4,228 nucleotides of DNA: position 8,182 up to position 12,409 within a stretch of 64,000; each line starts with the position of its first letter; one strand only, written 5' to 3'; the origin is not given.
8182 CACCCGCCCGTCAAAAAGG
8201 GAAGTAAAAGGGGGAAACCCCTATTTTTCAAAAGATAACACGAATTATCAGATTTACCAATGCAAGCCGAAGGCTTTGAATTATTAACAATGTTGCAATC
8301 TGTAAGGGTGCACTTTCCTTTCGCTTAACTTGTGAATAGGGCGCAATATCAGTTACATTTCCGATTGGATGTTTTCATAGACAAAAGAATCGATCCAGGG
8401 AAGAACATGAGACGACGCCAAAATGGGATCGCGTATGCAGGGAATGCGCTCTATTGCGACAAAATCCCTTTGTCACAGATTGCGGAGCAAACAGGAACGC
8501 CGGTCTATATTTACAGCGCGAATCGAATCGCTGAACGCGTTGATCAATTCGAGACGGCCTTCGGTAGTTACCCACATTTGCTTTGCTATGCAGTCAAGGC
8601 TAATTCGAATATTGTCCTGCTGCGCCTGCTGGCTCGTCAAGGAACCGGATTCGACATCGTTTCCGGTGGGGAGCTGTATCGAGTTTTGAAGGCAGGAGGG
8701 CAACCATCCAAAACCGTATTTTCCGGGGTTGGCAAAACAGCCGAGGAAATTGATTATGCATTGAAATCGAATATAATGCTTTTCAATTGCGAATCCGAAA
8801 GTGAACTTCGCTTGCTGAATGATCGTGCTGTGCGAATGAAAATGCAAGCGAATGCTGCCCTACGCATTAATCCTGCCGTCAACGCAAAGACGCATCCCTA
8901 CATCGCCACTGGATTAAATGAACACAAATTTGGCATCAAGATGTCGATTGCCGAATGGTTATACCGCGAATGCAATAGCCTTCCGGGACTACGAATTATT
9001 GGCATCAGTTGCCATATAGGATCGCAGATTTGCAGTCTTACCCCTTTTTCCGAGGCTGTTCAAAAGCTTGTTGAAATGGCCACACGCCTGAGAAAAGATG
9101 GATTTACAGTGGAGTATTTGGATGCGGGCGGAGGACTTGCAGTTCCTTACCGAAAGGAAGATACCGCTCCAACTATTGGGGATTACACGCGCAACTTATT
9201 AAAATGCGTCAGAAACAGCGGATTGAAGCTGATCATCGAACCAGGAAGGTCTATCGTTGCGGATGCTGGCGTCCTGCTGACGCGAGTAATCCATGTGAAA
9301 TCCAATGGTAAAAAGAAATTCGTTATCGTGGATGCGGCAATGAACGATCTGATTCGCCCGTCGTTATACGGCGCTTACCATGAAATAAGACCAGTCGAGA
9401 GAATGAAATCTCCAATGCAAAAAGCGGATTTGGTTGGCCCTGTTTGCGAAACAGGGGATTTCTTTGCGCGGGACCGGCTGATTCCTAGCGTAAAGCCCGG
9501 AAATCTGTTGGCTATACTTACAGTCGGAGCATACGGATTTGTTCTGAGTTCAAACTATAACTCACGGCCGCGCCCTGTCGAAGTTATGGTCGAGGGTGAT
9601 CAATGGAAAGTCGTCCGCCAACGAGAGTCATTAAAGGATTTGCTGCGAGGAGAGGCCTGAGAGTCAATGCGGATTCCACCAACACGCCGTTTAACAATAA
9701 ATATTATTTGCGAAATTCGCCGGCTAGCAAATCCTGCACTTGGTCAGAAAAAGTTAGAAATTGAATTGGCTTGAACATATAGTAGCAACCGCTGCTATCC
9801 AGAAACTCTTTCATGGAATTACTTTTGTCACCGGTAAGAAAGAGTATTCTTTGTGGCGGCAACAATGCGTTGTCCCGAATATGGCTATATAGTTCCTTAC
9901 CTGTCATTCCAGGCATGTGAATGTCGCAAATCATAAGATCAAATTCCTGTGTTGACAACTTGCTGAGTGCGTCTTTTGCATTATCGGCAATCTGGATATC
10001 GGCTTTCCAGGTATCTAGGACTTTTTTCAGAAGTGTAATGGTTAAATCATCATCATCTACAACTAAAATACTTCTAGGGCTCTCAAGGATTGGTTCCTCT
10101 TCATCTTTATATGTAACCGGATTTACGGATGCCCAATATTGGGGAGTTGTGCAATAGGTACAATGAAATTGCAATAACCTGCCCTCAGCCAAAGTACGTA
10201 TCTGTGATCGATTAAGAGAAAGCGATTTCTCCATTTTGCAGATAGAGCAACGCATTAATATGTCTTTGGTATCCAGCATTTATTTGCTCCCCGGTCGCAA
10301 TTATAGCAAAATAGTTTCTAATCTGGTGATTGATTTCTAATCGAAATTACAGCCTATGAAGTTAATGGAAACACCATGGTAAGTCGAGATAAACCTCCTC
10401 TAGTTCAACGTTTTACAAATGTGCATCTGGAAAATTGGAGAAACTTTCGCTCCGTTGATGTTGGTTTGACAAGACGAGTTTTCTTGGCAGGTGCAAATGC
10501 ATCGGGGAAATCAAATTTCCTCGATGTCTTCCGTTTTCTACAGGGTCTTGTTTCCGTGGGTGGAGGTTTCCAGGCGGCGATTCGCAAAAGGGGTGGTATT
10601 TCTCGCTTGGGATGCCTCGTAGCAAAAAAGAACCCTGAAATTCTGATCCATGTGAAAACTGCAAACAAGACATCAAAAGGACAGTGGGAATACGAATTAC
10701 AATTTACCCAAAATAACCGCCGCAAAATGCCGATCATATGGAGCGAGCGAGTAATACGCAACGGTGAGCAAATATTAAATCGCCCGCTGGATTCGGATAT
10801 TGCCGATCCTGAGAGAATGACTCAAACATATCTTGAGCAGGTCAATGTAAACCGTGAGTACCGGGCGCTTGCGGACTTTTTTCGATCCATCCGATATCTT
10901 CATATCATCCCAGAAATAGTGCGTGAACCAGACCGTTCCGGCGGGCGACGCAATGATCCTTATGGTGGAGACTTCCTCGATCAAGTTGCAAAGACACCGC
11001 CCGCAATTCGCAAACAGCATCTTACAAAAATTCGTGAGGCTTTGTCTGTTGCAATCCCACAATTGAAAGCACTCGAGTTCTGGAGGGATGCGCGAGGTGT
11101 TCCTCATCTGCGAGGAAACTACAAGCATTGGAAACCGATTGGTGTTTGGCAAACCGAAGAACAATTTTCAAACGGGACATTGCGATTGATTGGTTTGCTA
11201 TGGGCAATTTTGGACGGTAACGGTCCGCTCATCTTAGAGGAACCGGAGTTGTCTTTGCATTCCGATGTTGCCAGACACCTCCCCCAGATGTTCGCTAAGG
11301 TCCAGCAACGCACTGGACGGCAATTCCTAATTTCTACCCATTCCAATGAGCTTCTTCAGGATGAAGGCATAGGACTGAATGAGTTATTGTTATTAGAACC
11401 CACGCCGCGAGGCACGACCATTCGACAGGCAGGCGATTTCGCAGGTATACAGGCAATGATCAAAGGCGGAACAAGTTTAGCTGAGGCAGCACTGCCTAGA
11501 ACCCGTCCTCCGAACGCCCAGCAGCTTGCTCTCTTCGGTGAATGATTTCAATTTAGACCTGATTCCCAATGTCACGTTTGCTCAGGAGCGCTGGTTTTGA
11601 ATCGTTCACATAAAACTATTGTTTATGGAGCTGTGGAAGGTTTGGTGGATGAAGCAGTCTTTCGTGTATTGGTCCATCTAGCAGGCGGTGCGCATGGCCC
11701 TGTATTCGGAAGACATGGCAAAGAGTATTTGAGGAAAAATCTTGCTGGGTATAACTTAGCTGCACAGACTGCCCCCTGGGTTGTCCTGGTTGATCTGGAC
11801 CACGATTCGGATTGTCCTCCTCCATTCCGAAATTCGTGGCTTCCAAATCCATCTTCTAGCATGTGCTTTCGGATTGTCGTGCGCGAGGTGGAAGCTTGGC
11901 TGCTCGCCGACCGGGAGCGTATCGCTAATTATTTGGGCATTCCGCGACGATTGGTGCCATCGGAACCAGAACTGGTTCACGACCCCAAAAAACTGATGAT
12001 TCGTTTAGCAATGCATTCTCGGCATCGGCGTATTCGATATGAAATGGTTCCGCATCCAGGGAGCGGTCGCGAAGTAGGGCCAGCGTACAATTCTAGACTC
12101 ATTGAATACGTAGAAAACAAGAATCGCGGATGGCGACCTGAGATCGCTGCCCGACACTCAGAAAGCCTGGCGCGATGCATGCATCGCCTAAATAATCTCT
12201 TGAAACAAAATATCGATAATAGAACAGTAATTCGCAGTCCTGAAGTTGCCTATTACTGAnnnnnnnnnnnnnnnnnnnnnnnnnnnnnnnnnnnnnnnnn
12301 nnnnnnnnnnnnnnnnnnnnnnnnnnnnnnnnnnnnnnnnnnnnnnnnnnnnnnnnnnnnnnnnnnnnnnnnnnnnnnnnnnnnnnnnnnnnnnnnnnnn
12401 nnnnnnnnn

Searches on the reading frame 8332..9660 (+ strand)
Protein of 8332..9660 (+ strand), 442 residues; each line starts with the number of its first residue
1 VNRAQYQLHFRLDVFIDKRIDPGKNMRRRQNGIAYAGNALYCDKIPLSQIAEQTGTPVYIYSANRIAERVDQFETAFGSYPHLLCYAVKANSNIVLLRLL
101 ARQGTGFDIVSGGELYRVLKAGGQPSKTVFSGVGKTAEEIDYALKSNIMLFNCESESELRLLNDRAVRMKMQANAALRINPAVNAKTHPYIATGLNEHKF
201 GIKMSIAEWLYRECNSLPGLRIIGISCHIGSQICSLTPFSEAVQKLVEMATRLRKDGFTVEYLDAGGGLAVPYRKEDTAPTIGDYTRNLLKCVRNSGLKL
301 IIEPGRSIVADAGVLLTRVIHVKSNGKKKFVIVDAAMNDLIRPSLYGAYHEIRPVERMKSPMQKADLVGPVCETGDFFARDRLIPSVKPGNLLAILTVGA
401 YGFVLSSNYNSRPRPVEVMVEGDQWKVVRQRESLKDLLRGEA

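Call 6: search_protein_families(library=pfam, proteins=[window:8332-9660:+], max_evalue=0.01)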
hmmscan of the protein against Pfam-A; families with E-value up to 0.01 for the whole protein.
window:8332-9660:+ (442 aa): 3 families
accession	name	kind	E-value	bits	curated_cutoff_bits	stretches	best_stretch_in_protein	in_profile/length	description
PF02784.22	Orn_Arg_deC_N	-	8.2e-66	222.3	23.4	1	65-310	3-247/247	Pyridoxal-dependent decarboxylase, pyridoxal binding domain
PF00278.28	Orn_DAP_Arg_deC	-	5.6e-29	100.7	23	1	89-399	5-95/95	Pyridoxal-dependent decarboxylase, C-terminal sheet domain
PF01168.26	Ala_racemase_N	-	8.4e-05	22.8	24.1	1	64-263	4-191/220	Alanine racemase, N-terminal domain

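Call 7: search_protein_families(library=ncbifam, proteins=[window:8332-9660:+], max_evalue=0.01)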
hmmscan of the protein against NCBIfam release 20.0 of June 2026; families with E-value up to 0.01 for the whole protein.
window:8332-9660:+ (442 aa): 8 families
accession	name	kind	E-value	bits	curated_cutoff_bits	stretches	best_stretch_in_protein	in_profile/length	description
TIGR01048.1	lysA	equivalog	1.1e-153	511.6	297.9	1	39-441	8-416/417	diaminopimelate decarboxylase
NF006515.0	PRK08961.1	equivalog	2.9e-71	240.6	802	1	53-421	500-860/861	bifunctional aspartate kinase/diaminopimelate decarboxylase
NF052544.1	OrLyDeCDokD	equivalog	8.4e-59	199.3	700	1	37-439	23-457/461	ornithine/lysine decarboxylase DokD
TIGR03099.1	dCO2ase_PEP1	hypoth_equivalog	3.2e-57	194.4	478.45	1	37-420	5-398/398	pyridoxal-dependent decarboxylase, exosortase A system-associated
NF041039.1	FslC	exception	5.7e-30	104.5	500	1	48-431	20-415/418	rhizoferrin biosystnesis N-citrylornithine decarboxylase FslC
TIGR01273.1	speA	equivalog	3.8e-19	68.6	624.1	1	83-330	92-359/624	arginine decarboxylase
NF003763.0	PRK05354.1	equivalog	6.5e-19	67.9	369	1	82-330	98-367/636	biosynthetic arginine decarboxylase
TIGR01047.1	nspC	equivalog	1.8e-06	26.6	409.05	1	157-427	101-367/380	carboxynorspermidine decarboxylase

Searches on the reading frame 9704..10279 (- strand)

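Call 6: search_protein_families(library=pfam, proteins=[window:9704-10279:-], max_evalue=0.01)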
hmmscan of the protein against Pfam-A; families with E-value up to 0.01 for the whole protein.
window:9704-10279:- (191 aa): 1 family
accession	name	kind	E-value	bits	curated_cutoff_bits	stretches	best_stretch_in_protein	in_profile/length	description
PF00072.30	Response_reg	-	4.3e-20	72.4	30.2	1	71-174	1-103/111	Response regulator receiver domain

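Call 7: search_protein_families(library=ncbifam, proteins=[window:9704-10279:-], max_evalue=0.01)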
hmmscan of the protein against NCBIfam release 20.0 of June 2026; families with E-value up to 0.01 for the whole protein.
window:9704-10279:- (191 aa): 91 families (the best 25 are shown)
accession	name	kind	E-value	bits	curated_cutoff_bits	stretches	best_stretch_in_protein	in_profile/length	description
NF007969.0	PRK10693.1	equivalog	7.5e-15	54.8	329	1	69-145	8-84/337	two-component system response regulator RssB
NF053512.1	nitric_RR_NosR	exception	1.5e-14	53.9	400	1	71-151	1-79/422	response regulator c-di-GMP phosphodiesterase, NosR family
NF052573.1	HisKinEspAMyxo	equivalog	1.3e-13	49.9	1400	1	64-152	627-716/755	serine histidine kinase EspA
NF007689.0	PRK10365.1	equivalog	1.4e-13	50.5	760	1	70-186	7-122/441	sigma-54-dependent response regulator transcription factor ZraR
NF041832.1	near_NosP_CTERM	subfamily_domain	7.1e-13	48.4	400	1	62-182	246-367/370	NahK/ErcS family hybrid sensor histidine kinase/response regulator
NF008302.0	PRK11091.1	equivalog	9.6e-13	47.2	838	1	65-184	522-642/779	aerobic respiration two-component sensor histidine kinase ArcB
NF046022.1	RespRegCpdRBruc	equivalog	1.2e-12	47.9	180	1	71-185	4-117/120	cell cycle two-component system response regulator CpdR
NF052574.1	HisKinEspCMyxo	equivalog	6.9e-12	44.3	1200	1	61-172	657-770/785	serine histidine kinase EspC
NF053854.1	RespRegPhoBBctds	equivalog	2.2e-11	43.5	270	1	71-180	1-110/225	two-component system response regulator PhoB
NF008318.0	PRK11107.1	equivalog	5.3e-11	41.3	890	1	61-173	660-773/920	two-component sensor histidine kinase BarA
NF007420.1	PRK09959.1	equivalog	5.3e-11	40.8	1995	1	52-173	942-1062/1197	acid-sensing system histidine kinase EvgS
TIGR01387.1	cztR_silR_copR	subfamily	2e-10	40.7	279.2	1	71-185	1-114/218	heavy metal response regulator transcription factor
NF052596.1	RR_EAL_PvrR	equivalog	6.4e-10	38.2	580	1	68-138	3-74/398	response regulator cyclic di-GMP phosphodiesterase PvrR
TIGR01818.1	ntrC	equivalog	1.3e-09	37.4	558.6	1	71-149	1-77/463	nitrogen regulation protein NR(I)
NF045505.1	RR_RssB_Pseudo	equivalog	1.4e-09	37.6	700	1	69-176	6-112/394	two-component system response regulator RssB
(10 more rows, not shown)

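Call 85: search_protein_families(library=padloc, proteins=[window:9704-10279:-], max_evalue=0.001)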
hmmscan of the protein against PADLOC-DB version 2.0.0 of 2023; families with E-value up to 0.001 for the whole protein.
window:9704-10279:- (191 aa): 2 families
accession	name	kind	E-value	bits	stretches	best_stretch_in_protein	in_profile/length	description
PDLC04726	PDC-M60C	-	2.4e-07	28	1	71-129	3-64/407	-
PDLC04725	PDC-M60B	-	3.1e-05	21.9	1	69-125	4-62/158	-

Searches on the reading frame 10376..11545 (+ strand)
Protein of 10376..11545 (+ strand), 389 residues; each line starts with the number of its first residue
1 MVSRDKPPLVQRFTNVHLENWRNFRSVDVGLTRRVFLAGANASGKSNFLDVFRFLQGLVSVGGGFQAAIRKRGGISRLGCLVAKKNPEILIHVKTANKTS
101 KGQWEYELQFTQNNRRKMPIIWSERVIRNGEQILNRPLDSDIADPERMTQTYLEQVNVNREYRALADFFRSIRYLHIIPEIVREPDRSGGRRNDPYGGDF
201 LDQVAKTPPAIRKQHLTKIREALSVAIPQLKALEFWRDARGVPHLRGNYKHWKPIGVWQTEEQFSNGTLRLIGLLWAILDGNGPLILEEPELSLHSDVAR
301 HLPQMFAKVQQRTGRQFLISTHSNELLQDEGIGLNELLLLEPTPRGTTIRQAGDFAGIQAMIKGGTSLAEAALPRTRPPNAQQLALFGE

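Call 6: search_protein_families(library=pfam, proteins=[window:10376-11545:+], max_evalue=0.01)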
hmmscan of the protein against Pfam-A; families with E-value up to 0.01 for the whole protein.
window:10376-11545:+ (389 aa): 5 families
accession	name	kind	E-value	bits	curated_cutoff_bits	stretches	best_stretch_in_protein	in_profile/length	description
PF13304.12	AAA_21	-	8.3e-31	108.6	27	1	36-327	3-303/304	AAA domain, putative AbiEii toxin, Type IV TA system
PF13175.12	AAA_15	-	4.5e-13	50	32.1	2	285-326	332-373/374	AAA ATPase domain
PF02463.25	SMC_N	-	1.9e-05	24.7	40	1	15-57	4-49/220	RecF/RecN/SMC N terminal domain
PF13476.12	AAA_23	-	0.00018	22.7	27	1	16-143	2-113/201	AAA domain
PF13555.12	AAA_29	-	0.00029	21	27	1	15-52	3-42/61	P-loop containing region of AAA domain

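Call 7: search_protein_families(library=ncbifam, proteins=[window:10376-11545:+], max_evalue=0.01)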
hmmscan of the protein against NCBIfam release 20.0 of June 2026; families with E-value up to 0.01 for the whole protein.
window:10376-11545:+ (389 aa): 7 families
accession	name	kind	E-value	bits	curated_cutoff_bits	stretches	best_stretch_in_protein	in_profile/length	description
NF047739.1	antiphage_MADS3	equivalog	2.7e-15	56.5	420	2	14-72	3-60/427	methylation-associated defense system AAA family ATPase MAD3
TIGR00611.2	recf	equivalog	3.8e-06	26.3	172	1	14-93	2-83/339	DNA replication/repair protein RecF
NF038234.1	retron_eff_Eco8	equivalog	0.0001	21.1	250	0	285-327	276-325/679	retron Eco8 family effector endonuclease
NF002572.0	PRK02224.1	equivalog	0.00068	18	1087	0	12-51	2-42/888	DNA double-strand break repair ATPase Rad50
NF041035.1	Rad50_Halo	equivalog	0.00088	17.7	1000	0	12-52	2-43/883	DNA double-strand break repair ATPase Rad50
NF041760.1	PtuA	equivalog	0.0015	17.5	500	0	13-50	52-90/524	retron Ec78 anti-phage system effector ATPase PtuA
NF041774.1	tung_ATPbind_TupC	equivalog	0.0055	15.7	400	0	31-57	25-51/319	tungstate ABC transporter ATP-binding protein TupC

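Call 70: search_protein_families(library=padloc, proteins=[window:10376-11545:+], max_evalue=0.01)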
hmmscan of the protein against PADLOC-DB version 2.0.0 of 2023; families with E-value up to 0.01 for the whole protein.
window:10376-11545:+ (389 aa): 86 families (the best 25 are shown)
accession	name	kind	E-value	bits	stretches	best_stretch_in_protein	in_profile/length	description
PDLC04180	HEC-01A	-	1.3e-145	483.4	1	12-386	2-380/382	-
PDLC04178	HEC-01A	-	4.3e-39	132.7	1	13-368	9-371/399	-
PDLC04182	HEC-01A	-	2.9e-34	116.7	2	140-368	165-391/406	-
PDLC02980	AriA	-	2.3e-28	98.1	1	36-327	3-303/304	-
PDLC04175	HEC-01A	-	8.1e-26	88.9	2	12-176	5-158/363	-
PDLC04177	HEC-01A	-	2.5e-22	77.5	2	263-350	276-363/393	-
PDLC02335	AbiLi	-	2.8e-22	77.2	1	16-351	53-261/326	AbiLi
PDLC04176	HEC-01A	-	7.1e-22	76.3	1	32-354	23-346/371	-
PDLC04183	HEC-01A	-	6.6e-20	69.5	2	11-117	3-111/402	-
PDLC04144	HEC-01B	-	9.7e-19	65.7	2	197-368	213-380/395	-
PDLC04391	PDC-M07A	-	3.2e-16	57.3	2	15-133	4-122/412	-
PDLC04135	mad3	-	1.4e-14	52.4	1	12-328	1-328/374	mads_3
PDLC02979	AriA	-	1.7e-14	52.4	2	285-326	331-372/373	-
PDLC04179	HEC-01A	-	1.8e-14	51.7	2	253-356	333-432/459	-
PDLC04392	PDC-M07A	-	5.6e-13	46.7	2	14-59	3-48/432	-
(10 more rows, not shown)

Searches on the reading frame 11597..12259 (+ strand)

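Call 73: search_protein_families(library=pfam, proteins=[window:11597-12259:+], max_evalue=0.001)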
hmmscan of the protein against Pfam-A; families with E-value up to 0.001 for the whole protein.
window:11597-12259:+ (220 aa): 0 families

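Call 85: search_protein_families(library=padloc, proteins=[window:11597-12259:+], max_evalue=0.001)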
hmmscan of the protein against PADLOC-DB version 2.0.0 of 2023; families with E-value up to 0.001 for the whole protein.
window:11597-12259:+ (220 aa): 10 families
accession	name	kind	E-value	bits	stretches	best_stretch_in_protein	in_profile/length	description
PDLC04194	HEC-01B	-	1.4e-61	205.8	1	9-203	6-199/204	-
PDLC04197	HEC-01B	-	4e-41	138.8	1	12-202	6-190/192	-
PDLC04193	HEC-01B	-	7.5e-39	131.6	1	16-202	10-193/195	-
PDLC04191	HEC-01B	-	2.2e-06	25.8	1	59-147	64-149/192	-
PDLC04205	HEC-01B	-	3.2e-06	25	1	45-111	62-132/213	-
PDLC04210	HEC-01B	-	5.3e-06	24.3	1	92-147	114-176/217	-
PDLC04196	HEC-01B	-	2.1e-05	22.6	1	55-136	63-149/197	-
PDLC04206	HEC-01B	-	0.00017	19.5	1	45-110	61-132/219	-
PDLC04200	HEC-01B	-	0.00023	19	0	53-136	67-163/218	-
PDLC04202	HEC-01B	-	0.0003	18.9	0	88-119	101-133/204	-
